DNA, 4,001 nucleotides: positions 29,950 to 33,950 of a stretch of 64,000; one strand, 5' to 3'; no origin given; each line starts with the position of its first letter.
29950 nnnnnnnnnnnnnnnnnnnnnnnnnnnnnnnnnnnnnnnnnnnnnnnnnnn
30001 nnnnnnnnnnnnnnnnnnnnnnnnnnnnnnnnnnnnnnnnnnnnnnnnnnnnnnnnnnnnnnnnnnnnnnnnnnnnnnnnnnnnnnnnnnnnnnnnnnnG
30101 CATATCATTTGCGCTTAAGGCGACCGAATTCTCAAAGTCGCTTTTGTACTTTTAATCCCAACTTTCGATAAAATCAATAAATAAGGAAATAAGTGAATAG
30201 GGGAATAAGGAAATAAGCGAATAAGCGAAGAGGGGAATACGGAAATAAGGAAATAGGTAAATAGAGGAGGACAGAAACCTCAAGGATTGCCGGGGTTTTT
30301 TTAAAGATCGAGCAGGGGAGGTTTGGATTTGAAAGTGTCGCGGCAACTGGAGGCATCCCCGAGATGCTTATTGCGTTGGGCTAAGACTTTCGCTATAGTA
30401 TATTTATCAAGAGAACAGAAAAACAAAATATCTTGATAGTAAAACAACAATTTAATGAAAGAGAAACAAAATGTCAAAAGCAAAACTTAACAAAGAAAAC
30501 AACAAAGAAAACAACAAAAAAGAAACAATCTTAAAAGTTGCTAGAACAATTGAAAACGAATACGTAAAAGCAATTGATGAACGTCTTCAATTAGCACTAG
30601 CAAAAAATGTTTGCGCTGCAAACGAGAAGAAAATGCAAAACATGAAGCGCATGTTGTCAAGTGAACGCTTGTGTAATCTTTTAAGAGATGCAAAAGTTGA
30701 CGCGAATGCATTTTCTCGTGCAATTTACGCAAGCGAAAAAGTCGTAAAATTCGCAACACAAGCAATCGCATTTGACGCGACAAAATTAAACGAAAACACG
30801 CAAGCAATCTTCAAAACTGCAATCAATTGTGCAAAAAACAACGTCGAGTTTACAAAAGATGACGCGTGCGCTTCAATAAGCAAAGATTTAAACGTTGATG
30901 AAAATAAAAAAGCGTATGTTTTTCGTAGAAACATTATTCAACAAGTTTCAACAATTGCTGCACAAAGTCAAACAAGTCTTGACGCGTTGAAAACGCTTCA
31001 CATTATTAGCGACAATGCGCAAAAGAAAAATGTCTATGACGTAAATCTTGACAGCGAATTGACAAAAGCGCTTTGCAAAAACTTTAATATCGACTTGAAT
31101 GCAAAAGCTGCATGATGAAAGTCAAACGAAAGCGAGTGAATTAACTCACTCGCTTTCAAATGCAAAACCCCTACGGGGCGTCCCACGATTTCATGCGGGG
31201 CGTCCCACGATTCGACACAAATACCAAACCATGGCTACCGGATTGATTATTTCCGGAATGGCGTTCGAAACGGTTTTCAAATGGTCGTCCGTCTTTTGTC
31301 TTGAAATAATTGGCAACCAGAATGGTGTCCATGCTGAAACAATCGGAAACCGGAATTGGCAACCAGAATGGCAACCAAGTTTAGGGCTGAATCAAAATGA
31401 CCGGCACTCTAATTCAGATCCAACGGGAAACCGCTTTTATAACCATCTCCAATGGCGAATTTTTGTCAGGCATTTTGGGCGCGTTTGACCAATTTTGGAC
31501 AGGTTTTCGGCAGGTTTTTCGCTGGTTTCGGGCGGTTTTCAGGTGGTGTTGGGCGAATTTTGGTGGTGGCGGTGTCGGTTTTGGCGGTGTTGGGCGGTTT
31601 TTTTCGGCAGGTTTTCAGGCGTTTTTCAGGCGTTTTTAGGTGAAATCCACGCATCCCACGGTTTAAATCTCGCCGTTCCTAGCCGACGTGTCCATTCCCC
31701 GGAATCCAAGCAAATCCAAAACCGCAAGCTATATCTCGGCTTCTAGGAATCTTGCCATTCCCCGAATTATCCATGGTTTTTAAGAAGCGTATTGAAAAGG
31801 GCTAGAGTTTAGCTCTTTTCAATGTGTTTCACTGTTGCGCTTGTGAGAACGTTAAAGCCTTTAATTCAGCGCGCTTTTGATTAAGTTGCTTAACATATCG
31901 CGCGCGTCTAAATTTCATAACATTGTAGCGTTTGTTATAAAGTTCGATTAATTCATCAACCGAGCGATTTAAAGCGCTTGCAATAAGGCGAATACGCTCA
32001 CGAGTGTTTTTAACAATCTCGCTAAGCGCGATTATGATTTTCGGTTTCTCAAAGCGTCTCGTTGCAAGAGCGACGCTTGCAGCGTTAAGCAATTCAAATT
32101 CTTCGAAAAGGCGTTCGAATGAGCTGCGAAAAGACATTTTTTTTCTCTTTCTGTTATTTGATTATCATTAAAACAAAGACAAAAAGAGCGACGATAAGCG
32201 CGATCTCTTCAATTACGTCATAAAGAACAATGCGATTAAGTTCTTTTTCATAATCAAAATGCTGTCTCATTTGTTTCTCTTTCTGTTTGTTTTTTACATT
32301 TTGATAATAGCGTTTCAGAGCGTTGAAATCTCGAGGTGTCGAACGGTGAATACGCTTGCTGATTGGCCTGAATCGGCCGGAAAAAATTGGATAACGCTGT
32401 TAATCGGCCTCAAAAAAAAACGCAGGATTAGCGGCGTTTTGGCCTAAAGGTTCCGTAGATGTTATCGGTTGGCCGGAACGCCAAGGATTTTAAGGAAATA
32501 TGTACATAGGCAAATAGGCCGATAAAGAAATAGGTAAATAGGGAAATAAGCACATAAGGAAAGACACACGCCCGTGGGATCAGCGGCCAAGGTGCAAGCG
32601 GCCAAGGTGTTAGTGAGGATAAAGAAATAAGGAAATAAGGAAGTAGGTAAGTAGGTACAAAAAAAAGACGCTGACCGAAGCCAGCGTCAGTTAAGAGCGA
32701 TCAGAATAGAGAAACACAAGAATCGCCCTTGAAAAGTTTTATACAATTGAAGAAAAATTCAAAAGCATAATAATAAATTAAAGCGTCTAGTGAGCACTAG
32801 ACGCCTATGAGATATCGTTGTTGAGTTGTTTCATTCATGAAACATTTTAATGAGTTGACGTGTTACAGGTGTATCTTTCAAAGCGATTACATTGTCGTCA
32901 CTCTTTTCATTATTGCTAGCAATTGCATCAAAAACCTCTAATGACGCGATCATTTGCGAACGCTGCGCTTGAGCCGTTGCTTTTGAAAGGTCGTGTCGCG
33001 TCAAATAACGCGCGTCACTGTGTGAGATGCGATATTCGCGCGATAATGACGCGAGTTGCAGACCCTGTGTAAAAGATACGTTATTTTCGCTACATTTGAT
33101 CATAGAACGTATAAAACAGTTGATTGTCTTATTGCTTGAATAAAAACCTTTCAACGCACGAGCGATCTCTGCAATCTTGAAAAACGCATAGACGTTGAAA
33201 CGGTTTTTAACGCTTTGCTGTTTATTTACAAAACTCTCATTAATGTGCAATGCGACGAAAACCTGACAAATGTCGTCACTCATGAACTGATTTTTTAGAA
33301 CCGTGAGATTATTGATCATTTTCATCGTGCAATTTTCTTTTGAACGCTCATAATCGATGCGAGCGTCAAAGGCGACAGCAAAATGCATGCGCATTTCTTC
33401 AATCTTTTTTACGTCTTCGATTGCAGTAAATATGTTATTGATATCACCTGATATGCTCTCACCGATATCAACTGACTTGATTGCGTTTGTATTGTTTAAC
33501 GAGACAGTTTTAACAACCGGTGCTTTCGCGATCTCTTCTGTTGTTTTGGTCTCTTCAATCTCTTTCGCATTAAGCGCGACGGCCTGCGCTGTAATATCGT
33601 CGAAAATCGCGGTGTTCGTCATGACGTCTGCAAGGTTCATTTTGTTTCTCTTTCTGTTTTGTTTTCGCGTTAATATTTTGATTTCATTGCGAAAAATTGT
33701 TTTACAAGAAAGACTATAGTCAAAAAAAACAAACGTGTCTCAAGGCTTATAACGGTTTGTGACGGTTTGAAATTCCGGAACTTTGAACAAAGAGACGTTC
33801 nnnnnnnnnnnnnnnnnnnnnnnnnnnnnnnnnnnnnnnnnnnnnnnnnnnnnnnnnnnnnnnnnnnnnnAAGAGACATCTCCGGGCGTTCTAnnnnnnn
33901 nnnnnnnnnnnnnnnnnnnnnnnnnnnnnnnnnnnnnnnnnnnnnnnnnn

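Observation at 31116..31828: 700-bp non-coding island with iterons and phased T-tracts: candidate origin of replication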

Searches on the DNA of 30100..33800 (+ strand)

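Call 8: search_dna_similar(query=window:30100-33800:+, collection=plasmids, mode=distant)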
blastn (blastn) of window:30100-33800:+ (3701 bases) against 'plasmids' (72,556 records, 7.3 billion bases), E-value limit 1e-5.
Records with a match: 1; places in all: 1; records where one place covers at least 80% of the query: 0.
Best place of each record, by identity: 60-80% 1.
By first word of the organism name: Sinorhizobium 1.
By predicted mobility (MOB-suite, as given by PLSDB): non-mobilizable 1.
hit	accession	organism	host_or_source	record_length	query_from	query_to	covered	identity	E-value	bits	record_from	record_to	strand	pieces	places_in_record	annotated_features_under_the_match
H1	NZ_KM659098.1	Sinorhizobium sp. LM21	Lubin copper mine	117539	621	727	3%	74.8%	7e-9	73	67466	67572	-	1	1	hypothetical protein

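Call 9: search_dna_similar(query=window:30100-33800:+, collection=phages, mode=distant)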
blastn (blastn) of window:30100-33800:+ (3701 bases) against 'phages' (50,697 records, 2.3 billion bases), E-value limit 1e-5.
Records with a match: 1; places in all: 1; records where one place covers at least 80% of the query: 0.
Best place of each record, by identity: 60-80% 1.
By first word of the organism name: Rhizobium 1.
By host as written in the record: R. phaseoli sv. phaseoli INC 2-5 1.
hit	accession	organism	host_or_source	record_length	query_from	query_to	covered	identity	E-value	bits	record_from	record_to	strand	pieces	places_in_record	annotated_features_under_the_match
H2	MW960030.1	Rhizobium phage RHph_X66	R. phaseoli sv. phaseoli INC 2-5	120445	587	730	4%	70.3%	4e-6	62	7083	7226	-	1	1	hypothetical protein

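Call 23: get_annotated_region(hit=H2, flank=9000)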
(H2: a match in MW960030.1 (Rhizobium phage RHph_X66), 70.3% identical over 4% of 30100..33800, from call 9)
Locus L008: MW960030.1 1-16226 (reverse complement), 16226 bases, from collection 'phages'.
description: Rhizobium phage RHph_X66, complete genome.
organism: Rhizobium phage RHph_X66 (NCBI taxid 2836081)
taxonomy: Viruses; Duplodnaviria; Heunggongvirae; Uroviricota; Caudoviricetes
host: R. phaseoli sv. phaseoli INC 2-5; source: Agricultural lands; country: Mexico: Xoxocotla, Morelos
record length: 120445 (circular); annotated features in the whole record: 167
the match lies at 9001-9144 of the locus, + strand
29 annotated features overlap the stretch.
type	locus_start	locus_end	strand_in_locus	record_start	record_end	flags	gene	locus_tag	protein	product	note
CDS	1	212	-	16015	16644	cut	-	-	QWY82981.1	putative ABC transporter ATP-binding protein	-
CDS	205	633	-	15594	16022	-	-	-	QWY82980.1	hypothetical protein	-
CDS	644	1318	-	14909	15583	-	-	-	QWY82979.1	putative partition ParB-like nuclease protein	GO_function: GO:0003677 - DNA binding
CDS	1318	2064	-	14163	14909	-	-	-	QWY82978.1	putative partition ParB-like nuclease protein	GO_function: GO:0003677 - DNA binding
CDS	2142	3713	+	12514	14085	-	-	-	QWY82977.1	ATP-dependent RNA-DNA and DNA-DNA helicase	ATP-dependent RNA-DNA and DNA-DNA helicase UvsW protein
CDS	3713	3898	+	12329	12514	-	-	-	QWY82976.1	hypothetical protein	-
CDS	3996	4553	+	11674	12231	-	-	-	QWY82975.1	hypothetical protein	-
CDS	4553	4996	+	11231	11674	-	-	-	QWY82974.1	hypothetical protein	-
CDS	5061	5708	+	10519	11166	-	-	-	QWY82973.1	putative partition ParA-like protein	-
CDS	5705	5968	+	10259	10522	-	-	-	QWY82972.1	hypothetical protein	-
CDS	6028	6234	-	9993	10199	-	-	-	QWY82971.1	hypothetical protein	-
CDS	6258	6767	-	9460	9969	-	-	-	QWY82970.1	putative HslV family peptidase protein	-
CDS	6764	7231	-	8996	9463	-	-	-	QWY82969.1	hypothetical protein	-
tRNA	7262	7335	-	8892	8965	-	-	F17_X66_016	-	tRNA-Trp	tRNA-Trp(cca)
tRNA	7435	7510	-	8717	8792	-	-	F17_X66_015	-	tRNA-Met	tRNA-Met(cat)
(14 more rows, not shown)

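Call 24: get_annotated_region(hit=H1, flank=9000)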
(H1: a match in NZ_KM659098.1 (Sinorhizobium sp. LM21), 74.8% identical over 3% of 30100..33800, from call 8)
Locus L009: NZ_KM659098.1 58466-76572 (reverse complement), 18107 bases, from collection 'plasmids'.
description: Sinorhizobium sp. LM21 plasmid pLM21S1, complete sequence
organism: Sinorhizobium sp. LM21 (NCBI taxid 1449788)
taxonomy: Bacteria; Pseudomonadota; Alphaproteobacteria; Hyphomicrobiales; Rhizobiaceae; Sinorhizobium; Sinorhizobium sp. LM21
host: -; source: Lubin copper mine; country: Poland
typing (MOB-suite, as given by PLSDB): non-mobilizable; replicon rep_cluster_747
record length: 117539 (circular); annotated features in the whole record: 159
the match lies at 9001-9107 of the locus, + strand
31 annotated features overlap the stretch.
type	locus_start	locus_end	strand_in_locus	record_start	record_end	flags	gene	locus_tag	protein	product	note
CDS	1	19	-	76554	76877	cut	-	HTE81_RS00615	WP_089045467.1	hypothetical protein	-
CDS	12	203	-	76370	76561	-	-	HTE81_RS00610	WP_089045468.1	hypothetical protein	-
CDS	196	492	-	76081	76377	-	-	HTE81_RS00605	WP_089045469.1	MW1434 family type I TA system toxin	-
CDS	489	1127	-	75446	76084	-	-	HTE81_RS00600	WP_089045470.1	ATP-binding cassette domain-containing protein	-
CDS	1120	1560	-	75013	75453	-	-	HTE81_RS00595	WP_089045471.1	hypothetical protein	-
CDS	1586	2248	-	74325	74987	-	-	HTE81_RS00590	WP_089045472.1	ParB/Srx family N-terminal domain-containing protein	-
CDS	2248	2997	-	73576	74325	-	-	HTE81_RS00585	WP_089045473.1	ParB N-terminal domain-containing protein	-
CDS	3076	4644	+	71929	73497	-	-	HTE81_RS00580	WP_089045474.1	DEAD/DEAH box helicase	-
CDS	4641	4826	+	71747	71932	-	-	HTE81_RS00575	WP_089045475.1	hypothetical protein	-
CDS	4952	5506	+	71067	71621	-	-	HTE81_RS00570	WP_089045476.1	hypothetical protein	-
CDS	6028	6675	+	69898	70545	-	-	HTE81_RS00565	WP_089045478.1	ParA family protein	-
CDS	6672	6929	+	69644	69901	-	-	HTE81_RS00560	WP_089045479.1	hypothetical protein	-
CDS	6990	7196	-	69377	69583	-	-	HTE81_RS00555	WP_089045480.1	hypothetical protein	-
CDS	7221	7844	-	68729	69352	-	-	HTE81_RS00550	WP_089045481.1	peptidase S14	-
CDS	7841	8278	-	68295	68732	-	-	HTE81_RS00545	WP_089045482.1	hypothetical protein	-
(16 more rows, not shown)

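Call 67: search_rna_families(sources=[L022, L023, L024, L027, L028, L029, L030, L031, L009, L013, L016, L017], threshold=gathering)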
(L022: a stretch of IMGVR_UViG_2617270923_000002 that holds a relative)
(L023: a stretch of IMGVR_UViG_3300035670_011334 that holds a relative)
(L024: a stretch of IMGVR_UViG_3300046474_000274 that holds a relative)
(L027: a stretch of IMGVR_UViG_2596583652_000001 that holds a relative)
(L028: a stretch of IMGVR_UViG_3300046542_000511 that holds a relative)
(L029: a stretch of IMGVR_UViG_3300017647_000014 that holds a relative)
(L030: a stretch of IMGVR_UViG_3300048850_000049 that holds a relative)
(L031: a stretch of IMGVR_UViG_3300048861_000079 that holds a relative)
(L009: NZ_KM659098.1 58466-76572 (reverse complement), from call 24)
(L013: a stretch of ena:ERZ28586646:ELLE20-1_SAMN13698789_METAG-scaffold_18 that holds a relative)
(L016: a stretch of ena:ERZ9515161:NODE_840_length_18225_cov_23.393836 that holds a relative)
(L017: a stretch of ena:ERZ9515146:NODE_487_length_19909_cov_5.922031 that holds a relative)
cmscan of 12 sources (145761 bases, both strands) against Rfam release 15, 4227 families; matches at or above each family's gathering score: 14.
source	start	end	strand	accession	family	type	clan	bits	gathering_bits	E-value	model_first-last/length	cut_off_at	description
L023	5264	5336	-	RF00005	tRNA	Gene; tRNA;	CL00001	73.8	29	6.3e-14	1-71/71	no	tRNA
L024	5602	5675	-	RF00005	tRNA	Gene; tRNA;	CL00001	72.9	29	1.2e-13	1-71/71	no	tRNA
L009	8303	8375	-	RF00005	tRNA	Gene; tRNA;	CL00001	72.7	29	1.3e-13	1-71/71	no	tRNA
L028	5080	5152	-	RF00005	tRNA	Gene; tRNA;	CL00001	68.4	29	1.9e-12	1-71/71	no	tRNA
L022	4853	4925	-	RF00005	tRNA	Gene; tRNA;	CL00001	67.7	29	3.1e-12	1-71/71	no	tRNA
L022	4933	5005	-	RF00005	tRNA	Gene; tRNA;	CL00001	67.1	29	4.6e-12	1-71/71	no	tRNA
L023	5176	5248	-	RF00005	tRNA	Gene; tRNA;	CL00001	66.8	29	5.4e-12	1-71/71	no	tRNA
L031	5496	5568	-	RF00005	tRNA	Gene; tRNA;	CL00001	65.8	29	1.1e-11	1-71/71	no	tRNA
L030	5569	5641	-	RF00005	tRNA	Gene; tRNA;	CL00001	64.5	29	2.3e-11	1-71/71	no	tRNA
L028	5159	5231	-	RF00005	tRNA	Gene; tRNA;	CL00001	63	29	6.2e-11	1-71/71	no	tRNA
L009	8383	8456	-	RF00005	tRNA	Gene; tRNA;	CL00001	60.9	29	2.3e-10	1-71/71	no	tRNA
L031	5576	5649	-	RF00005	tRNA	Gene; tRNA;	CL00001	60.7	29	2.6e-10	1-71/71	no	tRNA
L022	4673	4743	-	RF00005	tRNA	Gene; tRNA;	CL00001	58.3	29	1.2e-09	1-71/71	no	tRNA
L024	5511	5583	-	RF00005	tRNA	Gene; tRNA;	CL00001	57.7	29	1.7e-09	1-71/71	no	tRNA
